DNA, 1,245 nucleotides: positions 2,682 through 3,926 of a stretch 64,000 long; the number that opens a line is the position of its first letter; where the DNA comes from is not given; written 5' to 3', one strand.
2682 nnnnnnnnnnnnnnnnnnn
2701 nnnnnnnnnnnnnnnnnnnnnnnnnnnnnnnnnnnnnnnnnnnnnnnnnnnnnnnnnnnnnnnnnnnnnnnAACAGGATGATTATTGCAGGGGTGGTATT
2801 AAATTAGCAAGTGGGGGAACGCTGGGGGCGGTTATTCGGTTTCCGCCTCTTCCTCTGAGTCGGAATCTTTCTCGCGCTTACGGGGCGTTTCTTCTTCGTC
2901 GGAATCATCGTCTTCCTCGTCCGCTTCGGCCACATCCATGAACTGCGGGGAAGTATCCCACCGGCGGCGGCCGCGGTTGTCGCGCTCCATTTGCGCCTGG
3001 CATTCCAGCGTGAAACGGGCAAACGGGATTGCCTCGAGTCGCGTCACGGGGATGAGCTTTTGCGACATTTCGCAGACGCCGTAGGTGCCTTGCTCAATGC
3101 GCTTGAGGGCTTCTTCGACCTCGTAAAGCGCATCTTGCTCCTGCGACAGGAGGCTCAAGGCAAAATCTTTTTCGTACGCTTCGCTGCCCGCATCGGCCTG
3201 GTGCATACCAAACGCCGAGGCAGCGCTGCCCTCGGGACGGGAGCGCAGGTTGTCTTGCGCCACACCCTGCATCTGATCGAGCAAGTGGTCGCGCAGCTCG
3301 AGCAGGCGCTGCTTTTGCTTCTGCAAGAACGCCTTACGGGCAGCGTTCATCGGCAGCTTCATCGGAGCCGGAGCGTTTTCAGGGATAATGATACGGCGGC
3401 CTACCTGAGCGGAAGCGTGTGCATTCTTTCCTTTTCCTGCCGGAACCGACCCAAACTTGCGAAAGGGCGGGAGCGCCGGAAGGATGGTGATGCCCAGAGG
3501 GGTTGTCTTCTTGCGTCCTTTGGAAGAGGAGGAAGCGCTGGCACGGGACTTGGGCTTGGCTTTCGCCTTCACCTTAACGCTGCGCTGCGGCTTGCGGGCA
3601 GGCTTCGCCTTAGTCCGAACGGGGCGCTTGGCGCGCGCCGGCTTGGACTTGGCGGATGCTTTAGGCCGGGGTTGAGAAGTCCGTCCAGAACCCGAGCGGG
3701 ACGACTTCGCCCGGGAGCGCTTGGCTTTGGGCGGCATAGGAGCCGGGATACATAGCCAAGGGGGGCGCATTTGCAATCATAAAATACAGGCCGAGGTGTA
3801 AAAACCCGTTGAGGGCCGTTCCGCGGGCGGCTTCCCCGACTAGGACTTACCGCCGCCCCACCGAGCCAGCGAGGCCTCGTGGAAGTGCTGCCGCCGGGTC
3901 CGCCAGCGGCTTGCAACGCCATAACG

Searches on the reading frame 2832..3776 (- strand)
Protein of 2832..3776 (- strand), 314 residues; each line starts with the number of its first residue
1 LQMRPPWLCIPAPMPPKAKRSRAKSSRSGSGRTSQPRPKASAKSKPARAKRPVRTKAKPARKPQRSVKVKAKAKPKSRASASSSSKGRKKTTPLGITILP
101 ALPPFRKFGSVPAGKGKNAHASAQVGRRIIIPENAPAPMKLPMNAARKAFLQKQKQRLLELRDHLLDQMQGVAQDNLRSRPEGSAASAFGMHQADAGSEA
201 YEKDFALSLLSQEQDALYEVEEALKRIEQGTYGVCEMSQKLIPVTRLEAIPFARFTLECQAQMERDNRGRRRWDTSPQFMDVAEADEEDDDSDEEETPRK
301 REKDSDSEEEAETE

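Call 3: search_protein_families(library=pfam, proteins=[window:2832-3776:-], max_evalue=0.01)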
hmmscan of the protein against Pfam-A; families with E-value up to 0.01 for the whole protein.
window:2832-3776:- (314 aa): 1 family
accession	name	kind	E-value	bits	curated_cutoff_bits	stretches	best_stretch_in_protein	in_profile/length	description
PF01258.23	zf-dskA_traR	-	8.2e-08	32.6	24.9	1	230-265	1-36/36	Prokaryotic dksA/traR C4-type zinc finger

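Call 9: find_homologous_proteins(query=window:2832-3737:-, max_evalue=0.00001)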
Query window:2832-3737:- (301 aa): 7594 proteins with E <= 0.00001 among 8000 candidates; the best 120 are listed.
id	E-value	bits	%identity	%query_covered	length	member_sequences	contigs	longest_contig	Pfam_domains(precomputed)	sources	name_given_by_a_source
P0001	4.6e-105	369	100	58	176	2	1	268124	PF01258.24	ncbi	-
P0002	1.3e-74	270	75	52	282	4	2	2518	PF01258.24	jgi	jgi:RNA polymerase-binding transcription factor DksA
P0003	2.8e-74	268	71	55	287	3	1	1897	PF01258.24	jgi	-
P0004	3.1e-73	265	72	56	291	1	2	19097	PF01258.24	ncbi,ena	-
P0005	5.4e-73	264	80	50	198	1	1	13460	PF01258.24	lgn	-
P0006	6.2e-73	264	72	56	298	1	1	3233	PF01258.24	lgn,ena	-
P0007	8.3e-73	264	85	44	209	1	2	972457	PF01258.24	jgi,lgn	jgi:RNA polymerase-binding transcription factor DksA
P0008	1.9e-72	262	71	55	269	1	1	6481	PF01258.24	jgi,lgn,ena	-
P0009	2.2e-72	262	56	88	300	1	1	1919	PF01258.24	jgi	jgi:RNA polymerase-binding transcription factor DksA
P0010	2.4e-72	262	76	50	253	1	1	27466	PF01258.24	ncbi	-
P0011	2.6e-72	262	53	89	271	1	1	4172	PF01258.24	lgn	-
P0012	3.5e-72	262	83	45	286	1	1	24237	PF01258.24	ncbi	-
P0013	3.6e-72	262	85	44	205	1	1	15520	PF01258.24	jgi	-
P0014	4.8e-72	261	73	55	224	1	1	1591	PF01258.24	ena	-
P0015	5.4e-72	261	63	67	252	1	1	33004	PF01258.24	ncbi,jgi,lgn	-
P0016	5.6e-72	261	83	45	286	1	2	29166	PF01258.24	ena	-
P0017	1.2e-71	260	72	49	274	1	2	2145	PF01258.24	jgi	jgi:RNA polymerase-binding transcription factor DksA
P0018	1.7e-71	259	67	62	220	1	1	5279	PF01258.24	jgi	jgi:RNA polymerase-binding transcription factor DksA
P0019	1.8e-71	259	75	52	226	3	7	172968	PF01258.24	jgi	jgi:DnaK suppressor protein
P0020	7.1e-71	257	69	57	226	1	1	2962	PF01258.24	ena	-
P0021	8.0e-71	257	80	46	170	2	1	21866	PF01258.24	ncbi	ncbi:MAG: hypothetical protein OHK005_14230 [Candidatus Methylacidiphilales bacterium]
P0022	1.0e-70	257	79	48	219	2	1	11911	PF01258.24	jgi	jgi:DnaK suppressor protein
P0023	1.2e-70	257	81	46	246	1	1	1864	PF01258.24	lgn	-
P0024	1.2e-70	257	57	74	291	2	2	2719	PF01258.24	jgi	jgi:DnaK suppressor protein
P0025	1.2e-70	257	79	44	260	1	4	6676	PF01258.24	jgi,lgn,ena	-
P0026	1.5e-70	256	75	51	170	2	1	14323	PF01258.24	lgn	-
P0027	1.6e-70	256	81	45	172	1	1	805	PF01258.24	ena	-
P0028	2.9e-70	255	71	54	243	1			PF01258.24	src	-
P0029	3.0e-70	255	80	49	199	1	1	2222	PF01258.24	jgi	jgi:RNA polymerase-binding transcription factor DksA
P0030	4.8e-70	255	77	50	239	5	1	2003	PF01258.24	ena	-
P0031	4.8e-70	255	80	44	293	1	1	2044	PF01258.24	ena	-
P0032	4.8e-70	255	78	48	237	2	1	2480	PF01258.24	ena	-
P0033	5.1e-70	254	61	75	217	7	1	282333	PF01258.24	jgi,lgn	jgi:RNA polymerase-binding transcription factor DksA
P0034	5.6e-70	254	71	55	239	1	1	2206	PF01258.24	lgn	-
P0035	5.7e-70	254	75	51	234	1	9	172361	PF01258.24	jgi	jgi:DnaK suppressor protein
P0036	5.8e-70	254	65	58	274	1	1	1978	PF01258.24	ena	-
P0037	5.9e-70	254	72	56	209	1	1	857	PF01258.24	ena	-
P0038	6.3e-70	254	72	56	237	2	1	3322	PF01258.24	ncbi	ncbi:MAG TPA: TraR/DksA C4-type zinc finger protein [Candidatus Methylacidiphilales bacterium]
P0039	8.0e-70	254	77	50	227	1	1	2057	PF01258.24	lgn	-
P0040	9.7e-70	254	78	48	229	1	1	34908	PF01258.24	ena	-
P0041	1.2e-69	253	73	51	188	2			PF01258.24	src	-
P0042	1.2e-69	253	72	55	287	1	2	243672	PF01258.24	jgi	jgi:DnaK suppressor protein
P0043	1.4e-69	253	78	48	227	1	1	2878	PF01258.24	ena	-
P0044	1.4e-69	253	75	50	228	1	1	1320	PF01258.24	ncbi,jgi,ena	jgi:RNA polymerase-binding transcription factor DksA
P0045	1.4e-69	253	79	44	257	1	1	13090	PF01258.24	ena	-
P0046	1.5e-69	253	76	50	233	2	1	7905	PF01258.24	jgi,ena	-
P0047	1.5e-69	253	75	49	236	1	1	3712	PF01258.24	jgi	jgi:DnaK suppressor protein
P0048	1.5e-69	253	77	48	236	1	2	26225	PF01258.24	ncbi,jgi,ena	jgi:RNA polymerase-binding transcription factor DksA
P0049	1.8e-69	253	75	51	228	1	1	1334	PF01258.24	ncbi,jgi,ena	jgi:RNA polymerase-binding transcription factor DksA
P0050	1.9e-69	253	62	60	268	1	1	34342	PF01258.24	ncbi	ncbi:MAG: TraR/DksA C4-type zinc finger protein [Verrucomicrobiota bacterium]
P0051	2.1e-69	252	76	50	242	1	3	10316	PF01258.24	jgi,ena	-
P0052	2.1e-69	252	75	50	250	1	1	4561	PF01258.24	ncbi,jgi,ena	jgi:RNA polymerase-binding transcription factor DksA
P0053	2.2e-69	252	76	49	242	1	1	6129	PF01258.24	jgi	jgi:RNA polymerase-binding transcription factor DksA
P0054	2.4e-69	252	65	60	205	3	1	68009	PF01258.24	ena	-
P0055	2.4e-69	252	56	77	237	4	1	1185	PF01258.24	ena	-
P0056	2.4e-69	252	75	50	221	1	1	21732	PF01258.24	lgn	-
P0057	2.8e-69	252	78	49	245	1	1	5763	PF01258.24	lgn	-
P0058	2.8e-69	252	75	50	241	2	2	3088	PF01258.24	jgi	-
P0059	3.0e-69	252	81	46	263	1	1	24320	PF01258.24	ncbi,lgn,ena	-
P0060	4.1e-69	252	69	56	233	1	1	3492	PF01258.24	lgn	-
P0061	4.4e-69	251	77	48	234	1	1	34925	PF01258.24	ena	-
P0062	4.4e-69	251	59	74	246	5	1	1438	PF01258.24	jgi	jgi:DnaK suppressor protein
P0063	4.4e-69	251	78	49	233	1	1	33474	PF01258.24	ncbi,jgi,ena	jgi:RNA polymerase-binding transcription factor DksA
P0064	4.6e-69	251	73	51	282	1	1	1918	PF01258.24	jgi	jgi:RNA polymerase-binding transcription factor DksA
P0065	4.9e-69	251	76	49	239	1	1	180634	PF01258.24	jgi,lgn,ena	-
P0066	5.0e-69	251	78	46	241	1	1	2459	PF01258.24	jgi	jgi:RNA polymerase-binding transcription factor DksA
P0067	5.3e-69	251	54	81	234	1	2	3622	PF01258.24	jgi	-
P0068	5.6e-69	251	76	51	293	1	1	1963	PF01258.24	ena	-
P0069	5.6e-69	251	73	51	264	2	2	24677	PF01258.24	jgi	jgi:RNA polymerase-binding transcription factor DksA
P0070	5.9e-69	251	76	48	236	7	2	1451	PF01258.24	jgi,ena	-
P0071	6.0e-69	251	75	49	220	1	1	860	PF01258.24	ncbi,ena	-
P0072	6.2e-69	251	76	50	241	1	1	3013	PF01258.24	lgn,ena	-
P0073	6.3e-69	251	56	81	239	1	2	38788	PF01258.24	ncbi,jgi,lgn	jgi:DnaK suppressor protein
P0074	6.8e-69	251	76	48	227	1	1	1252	PF01258.24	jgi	-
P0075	6.8e-69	251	75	49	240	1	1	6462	PF01258.24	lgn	-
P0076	6.9e-69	251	52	84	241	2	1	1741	PF01258.24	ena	-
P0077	7.0e-69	251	80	44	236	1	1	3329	PF01258.24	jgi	jgi:DnaK suppressor protein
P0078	7.8e-69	251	76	48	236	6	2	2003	PF01258.24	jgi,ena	-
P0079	7.9e-69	251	80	44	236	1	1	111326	PF01258.24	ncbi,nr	ncbi:MAG: TraR/DksA C4-type zinc finger protein [Methylacidiphilales bacterium]|nr:TraR/DksA C4-type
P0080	9.2e-69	250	77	48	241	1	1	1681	PF01258.24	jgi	-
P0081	9.4e-69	250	76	49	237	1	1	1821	PF01258.24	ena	-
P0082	9.5e-69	250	77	50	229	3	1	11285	PF01258.24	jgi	jgi:DnaK suppressor protein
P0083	1.0e-68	250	75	49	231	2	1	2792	PF01258.24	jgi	jgi:RNA polymerase-binding transcription factor DksA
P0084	1.1e-68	250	77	49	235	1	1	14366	PF01258.24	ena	-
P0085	1.1e-68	250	77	48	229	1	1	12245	PF01258.24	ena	-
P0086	1.1e-68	250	78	48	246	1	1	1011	PF01258.24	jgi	-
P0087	1.1e-68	250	76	48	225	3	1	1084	PF01258.24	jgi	jgi:RNA polymerase-binding transcription factor DksA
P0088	1.2e-68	250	76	48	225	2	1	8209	PF01258.24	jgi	jgi:DnaK suppressor protein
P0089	1.2e-68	250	77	48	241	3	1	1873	PF01258.24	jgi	jgi:RNA polymerase-binding transcription factor DksA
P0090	1.2e-68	250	76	48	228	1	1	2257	PF01258.24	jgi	jgi:DnaK suppressor protein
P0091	1.2e-68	250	75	49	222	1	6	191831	PF01258.24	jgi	jgi:DnaK suppressor protein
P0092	1.2e-68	250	76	48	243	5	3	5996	PF01258.24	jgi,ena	jgi:RNA polymerase-binding transcription factor DksA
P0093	1.3e-68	250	77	49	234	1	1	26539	PF01258.24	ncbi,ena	-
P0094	1.4e-68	250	56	74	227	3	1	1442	PF01258.24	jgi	jgi:RNA polymerase-binding transcription factor DksA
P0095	1.5e-68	250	51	88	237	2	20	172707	PF01258.24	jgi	jgi:DnaK suppressor protein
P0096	1.5e-68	250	77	48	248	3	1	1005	PF01258.24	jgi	-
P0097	1.5e-68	250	76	48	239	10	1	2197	PF01258.24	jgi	jgi:RNA polymerase-binding transcription factor DksA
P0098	1.5e-68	250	69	57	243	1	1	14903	PF01258.24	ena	-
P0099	1.6e-68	250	57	76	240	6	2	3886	PF01258.24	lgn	-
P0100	1.6e-68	250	76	48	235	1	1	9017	PF01258.24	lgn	-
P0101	1.7e-68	250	77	48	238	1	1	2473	PF01258.24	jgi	jgi:RNA polymerase-binding transcription factor DksA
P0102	1.7e-68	249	77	48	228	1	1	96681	PF01258.24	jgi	jgi:DnaK suppressor protein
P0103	1.9e-68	249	75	50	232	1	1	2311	PF01258.24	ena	-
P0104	2.1e-68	249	77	48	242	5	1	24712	PF01258.24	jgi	jgi:DnaK suppressor protein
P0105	2.1e-68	249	77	49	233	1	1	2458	PF01258.24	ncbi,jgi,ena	jgi:RNA polymerase-binding transcription factor DksA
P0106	2.1e-68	249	77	48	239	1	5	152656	PF01258.24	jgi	jgi:DnaK suppressor protein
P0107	2.2e-68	249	74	49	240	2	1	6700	PF01258.24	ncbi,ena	-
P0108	2.6e-68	249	57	73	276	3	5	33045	PF01258.24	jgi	jgi:RNA polymerase-binding transcription factor DksA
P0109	2.7e-68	249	76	50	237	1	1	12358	PF01258.24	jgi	jgi:DnaK suppressor protein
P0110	3.0e-68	249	75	48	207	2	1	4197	PF01258.24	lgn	-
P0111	3.3e-68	249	76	48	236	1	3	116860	PF01258.24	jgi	jgi:DnaK suppressor protein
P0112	3.4e-68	248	76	48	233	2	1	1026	PF01258.24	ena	-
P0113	3.5e-68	248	66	54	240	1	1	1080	PF01258.24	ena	-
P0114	3.7e-68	248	57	79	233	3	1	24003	PF01258.24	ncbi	-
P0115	3.7e-68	248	66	57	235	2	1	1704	PF01258.24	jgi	-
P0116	3.7e-68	248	76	52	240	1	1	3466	PF01258.24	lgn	-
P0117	3.8e-68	248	77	47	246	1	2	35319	PF01258.24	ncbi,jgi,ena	jgi:RNA polymerase-binding transcription factor DksA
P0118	3.8e-68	248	76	48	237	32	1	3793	PF01258.24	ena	-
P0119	4.0e-68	248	73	50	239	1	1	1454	PF01258.24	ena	-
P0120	4.0e-68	248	61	74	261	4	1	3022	PF01258.24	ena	-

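Call 13: find_related_loci(query=A1, collection=genome_contigs, flank=10000)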
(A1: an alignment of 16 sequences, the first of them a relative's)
Query A1 (176 aa) in genome_contigs; peptide patterns used: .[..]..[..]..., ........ (x = any residue, [..] = any of these).
600 stretches matched a pattern (row limit reached: there are more); 556 encode a relative of the query (tblastn E <= 1e-3); the best 80 are kept; 80 distinct loci.
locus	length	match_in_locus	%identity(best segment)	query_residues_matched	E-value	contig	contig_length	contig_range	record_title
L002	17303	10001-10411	81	10-146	6e-77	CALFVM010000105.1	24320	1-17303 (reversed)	MAG: uncultured Methylacidiphilales bacterium isolate H1_Bin_Bin_81_1_1 genome assembly, contig: c_000000377519, whole g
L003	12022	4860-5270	80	10-146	6e-76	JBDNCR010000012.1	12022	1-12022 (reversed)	MAG: Verrucomicrobiia bacterium isolate YM_bin9_OCT21 C12, whole genome shotgun sequence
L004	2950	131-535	81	12-146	1e-76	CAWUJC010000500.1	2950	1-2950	MAG: uncultured bacterium isolate SRR17458613_concoct_15_1705322974 genome assembly, contig: ERZ21854015.2458, whole gen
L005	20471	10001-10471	75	10-166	1e-75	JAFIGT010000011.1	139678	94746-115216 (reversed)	MAG: Verrucomicrobium sp. isolate HJP_bin11 k141_54356, whole genome shotgun sequence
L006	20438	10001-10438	77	2-147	3e-75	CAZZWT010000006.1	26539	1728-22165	MAG: uncultured Candidatus Methylacidiphilales bacterium isolate Brown_Y.bin.1 genome assembly, contig: NODE_257_length_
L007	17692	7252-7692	77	1-147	3e-75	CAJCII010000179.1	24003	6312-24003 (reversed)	Bacteroidetes bacterium isolate BOG_genome_mining.178 genome assembly, contig: k141_6324284, whole genome shotgun sequen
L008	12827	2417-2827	80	10-146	1e-74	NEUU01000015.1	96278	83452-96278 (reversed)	MAG: Verrucomicrobia bacterium Tous-C9LFEB Verrucomicrobia-Tous-C9LFEB-C15, whole genome shotgun sequence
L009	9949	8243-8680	75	1-143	2e-74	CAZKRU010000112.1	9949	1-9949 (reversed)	MAG TPA_asm: uncultured Verrucomicrobiota bacterium isolate SRP287051_co2_250 genome assembly, contig: NODE_11215_length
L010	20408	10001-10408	78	12-147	1e-73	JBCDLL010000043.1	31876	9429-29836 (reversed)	MAG: Verrucomicrobiota bacterium isolate P01_H01_bin.84 k141_1371681_length_31876_cov_78.8155, whole genome shotgun sequ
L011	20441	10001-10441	75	1-147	7e-74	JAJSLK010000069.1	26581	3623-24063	MAG: Candidatus Methylacidiphilales bacterium isolate SRB-18 k141_96815, whole genome shotgun sequence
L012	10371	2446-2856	80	10-146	5e-75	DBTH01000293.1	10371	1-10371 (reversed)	MAG TPA_asm: Candidatus Methylacidiphilaceae bacterium UBA1321 UBA1321_contig_13598, whole genome shotgun sequence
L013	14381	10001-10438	75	1-146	1e-73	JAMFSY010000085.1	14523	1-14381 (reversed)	MAG: Candidatus Methylacidiphilales bacterium isolate NGEE_A_bin15 k127_524023, whole genome shotgun sequence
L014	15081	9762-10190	77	1-143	6e-73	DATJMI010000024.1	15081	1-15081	MAG TPA_asm: Candidatus Methylacidiphilales bacterium isolate SMAG_U14831 k141_683367, whole genome shotgun sequence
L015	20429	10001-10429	76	1-143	6e-73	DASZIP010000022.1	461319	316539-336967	MAG TPA_asm: Candidatus Methylacidiphilales bacterium isolate SMAG_U6605 k141_898629, whole genome shotgun sequence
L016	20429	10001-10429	77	1-143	5e-73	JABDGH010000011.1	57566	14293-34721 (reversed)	MAG: Verrucomicrobia bacterium isolate BWOrgHeat_Nextera44_MAG1 3300021006.a:Ga0206928_1016, whole genome shotgun sequen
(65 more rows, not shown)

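Call 21: find_encoding_contigs(protein=P0001, flank=10000, max_places=3)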
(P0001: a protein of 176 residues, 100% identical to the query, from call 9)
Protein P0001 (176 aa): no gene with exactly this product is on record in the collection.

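Call 22: find_encoding_contigs(protein=P0007, flank=8000, max_places=2)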
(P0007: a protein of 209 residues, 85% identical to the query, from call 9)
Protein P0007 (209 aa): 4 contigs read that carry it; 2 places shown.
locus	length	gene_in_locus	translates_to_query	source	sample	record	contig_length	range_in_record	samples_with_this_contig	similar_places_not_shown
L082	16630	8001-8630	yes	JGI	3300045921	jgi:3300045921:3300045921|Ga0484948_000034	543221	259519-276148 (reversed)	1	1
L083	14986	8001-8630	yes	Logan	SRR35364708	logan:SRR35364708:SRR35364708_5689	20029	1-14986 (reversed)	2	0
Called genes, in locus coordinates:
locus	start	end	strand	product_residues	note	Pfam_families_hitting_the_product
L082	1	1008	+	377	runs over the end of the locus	PF04055:Radical_SAM, PF06968:BATS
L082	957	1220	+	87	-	PF02597:ThiS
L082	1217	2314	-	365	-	-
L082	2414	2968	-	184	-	PF13302:Acetyltransf_3, PF13523:Acetyltransf_8, PF00583:Acetyltransf_1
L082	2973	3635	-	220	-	PF14237:GYF_2, PF09685:MamF_MmsF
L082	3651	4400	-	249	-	PF20772:TACO1_YebC_N, PF01709:Transcrip_reg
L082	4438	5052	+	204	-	PF04542:Sigma70_r2, PF08281:Sigma70_r4_2, PF04545:Sigma70_r4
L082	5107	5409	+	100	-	-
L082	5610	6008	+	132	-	-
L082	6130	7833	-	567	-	PF00512:HisKA (weak), PF02518:HATPase_c, PF00072:Response_reg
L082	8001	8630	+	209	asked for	PF01258:zf-dskA_traR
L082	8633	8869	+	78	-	PF01084:Ribosomal_S18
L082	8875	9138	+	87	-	PF00830:Ribosomal_L28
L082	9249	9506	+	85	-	-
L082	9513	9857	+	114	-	-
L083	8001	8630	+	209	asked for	PF01258:zf-dskA_traR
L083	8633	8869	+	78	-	PF01084:Ribosomal_S18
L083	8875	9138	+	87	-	PF00830:Ribosomal_L28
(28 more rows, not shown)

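Call 23: find_encoding_contigs(protein=P0042, flank=8000, max_places=2)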
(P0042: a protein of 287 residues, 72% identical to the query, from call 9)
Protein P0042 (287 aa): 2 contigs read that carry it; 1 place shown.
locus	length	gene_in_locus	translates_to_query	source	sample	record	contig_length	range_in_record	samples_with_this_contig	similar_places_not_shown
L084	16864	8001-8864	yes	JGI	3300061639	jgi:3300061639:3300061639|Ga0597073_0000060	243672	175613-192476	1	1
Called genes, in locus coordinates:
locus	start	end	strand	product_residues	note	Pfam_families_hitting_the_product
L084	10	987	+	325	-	PF01916:DS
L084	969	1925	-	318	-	PF03631:Virul_fac_BrkB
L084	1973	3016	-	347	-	PF02885:Glycos_trans_3N, PF00591:Glycos_transf_3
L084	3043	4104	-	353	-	PF00437:T2SSE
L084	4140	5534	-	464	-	PF00437:T2SSE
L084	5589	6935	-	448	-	PF12704:MacB_PCD, PF02687:FtsX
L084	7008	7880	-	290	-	PF02673:BacA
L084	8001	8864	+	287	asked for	PF01258:zf-dskA_traR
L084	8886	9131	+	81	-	PF01084:Ribosomal_S18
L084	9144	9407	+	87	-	PF00830:Ribosomal_L28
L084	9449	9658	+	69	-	-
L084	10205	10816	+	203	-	PF04832:SOUL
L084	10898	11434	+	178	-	PF22769:DCD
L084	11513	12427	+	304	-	PF03773:ArsP_1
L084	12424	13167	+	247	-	PF21537:DUF1980_C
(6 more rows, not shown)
